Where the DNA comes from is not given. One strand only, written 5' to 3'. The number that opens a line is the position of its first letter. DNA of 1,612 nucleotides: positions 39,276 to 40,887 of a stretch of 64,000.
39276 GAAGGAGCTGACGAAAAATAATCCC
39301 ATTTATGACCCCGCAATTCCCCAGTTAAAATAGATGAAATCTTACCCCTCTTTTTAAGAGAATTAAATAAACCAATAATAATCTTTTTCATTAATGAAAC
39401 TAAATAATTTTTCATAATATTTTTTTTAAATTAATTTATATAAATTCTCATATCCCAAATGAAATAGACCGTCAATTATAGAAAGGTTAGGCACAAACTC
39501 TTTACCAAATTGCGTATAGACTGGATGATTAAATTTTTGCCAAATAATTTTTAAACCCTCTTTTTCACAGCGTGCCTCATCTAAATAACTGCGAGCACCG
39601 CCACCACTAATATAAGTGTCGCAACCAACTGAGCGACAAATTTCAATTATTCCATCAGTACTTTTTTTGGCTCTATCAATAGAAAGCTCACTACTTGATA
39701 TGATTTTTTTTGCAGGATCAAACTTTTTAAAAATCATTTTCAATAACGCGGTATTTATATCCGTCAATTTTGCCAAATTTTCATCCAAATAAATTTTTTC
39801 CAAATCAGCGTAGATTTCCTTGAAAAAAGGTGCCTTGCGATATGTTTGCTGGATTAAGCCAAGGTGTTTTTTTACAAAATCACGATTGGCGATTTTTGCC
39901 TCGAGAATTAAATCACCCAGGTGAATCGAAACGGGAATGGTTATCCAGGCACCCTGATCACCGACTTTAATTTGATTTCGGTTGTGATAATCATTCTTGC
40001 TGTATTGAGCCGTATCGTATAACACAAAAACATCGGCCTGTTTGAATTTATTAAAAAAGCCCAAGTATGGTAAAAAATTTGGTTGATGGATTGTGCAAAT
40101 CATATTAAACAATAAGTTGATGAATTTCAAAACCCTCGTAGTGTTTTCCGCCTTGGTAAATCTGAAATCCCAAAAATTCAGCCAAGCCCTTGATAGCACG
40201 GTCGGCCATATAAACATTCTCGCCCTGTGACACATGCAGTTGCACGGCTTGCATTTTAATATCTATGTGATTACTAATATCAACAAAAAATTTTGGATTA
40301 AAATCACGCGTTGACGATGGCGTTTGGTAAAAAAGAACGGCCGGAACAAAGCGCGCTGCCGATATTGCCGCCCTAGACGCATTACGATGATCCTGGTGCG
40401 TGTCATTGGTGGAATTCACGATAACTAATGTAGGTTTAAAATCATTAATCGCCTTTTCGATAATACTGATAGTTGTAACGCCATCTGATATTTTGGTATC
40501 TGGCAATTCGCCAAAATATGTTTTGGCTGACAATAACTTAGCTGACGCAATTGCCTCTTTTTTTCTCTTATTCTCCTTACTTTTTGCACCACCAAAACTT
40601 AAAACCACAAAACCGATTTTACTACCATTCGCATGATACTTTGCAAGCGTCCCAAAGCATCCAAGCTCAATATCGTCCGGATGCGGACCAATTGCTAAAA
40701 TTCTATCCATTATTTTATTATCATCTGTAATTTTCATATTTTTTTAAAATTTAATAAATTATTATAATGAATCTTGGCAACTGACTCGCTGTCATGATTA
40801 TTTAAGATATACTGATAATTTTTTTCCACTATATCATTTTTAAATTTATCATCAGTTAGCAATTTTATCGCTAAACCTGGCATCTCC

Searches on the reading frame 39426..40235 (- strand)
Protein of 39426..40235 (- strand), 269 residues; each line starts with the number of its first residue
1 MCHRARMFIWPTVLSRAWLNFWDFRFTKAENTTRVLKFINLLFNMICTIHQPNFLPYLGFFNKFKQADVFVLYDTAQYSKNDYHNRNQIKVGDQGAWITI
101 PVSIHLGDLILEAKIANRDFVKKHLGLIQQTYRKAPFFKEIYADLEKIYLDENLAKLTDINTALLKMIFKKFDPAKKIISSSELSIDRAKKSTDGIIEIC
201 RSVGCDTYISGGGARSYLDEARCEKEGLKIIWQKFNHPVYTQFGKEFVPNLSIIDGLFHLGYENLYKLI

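Call 76: search_protein_families(library=pfam, proteins=[window:39426-40235:-], max_evalue=0.001)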
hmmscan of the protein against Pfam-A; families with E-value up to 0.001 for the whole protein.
window:39426-40235:- (269 aa): 1 family
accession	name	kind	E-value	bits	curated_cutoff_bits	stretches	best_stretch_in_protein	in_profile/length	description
PF08889.16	WbqC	-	2.5e-64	217.5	21.3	1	51-264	1-215/218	WbqC-like protein family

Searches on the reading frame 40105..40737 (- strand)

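Call 76: search_protein_families(library=pfam, proteins=[window:40105-40737:-], max_evalue=0.001)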
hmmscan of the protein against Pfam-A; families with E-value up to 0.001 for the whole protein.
window:40105-40737:- (210 aa): 1 family
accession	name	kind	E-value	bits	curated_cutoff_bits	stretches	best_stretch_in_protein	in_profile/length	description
PF02585.22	PIG-L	-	8.8e-23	81.7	28.2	1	14-127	1-128/129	GlcNAc-PI de-N-acetylase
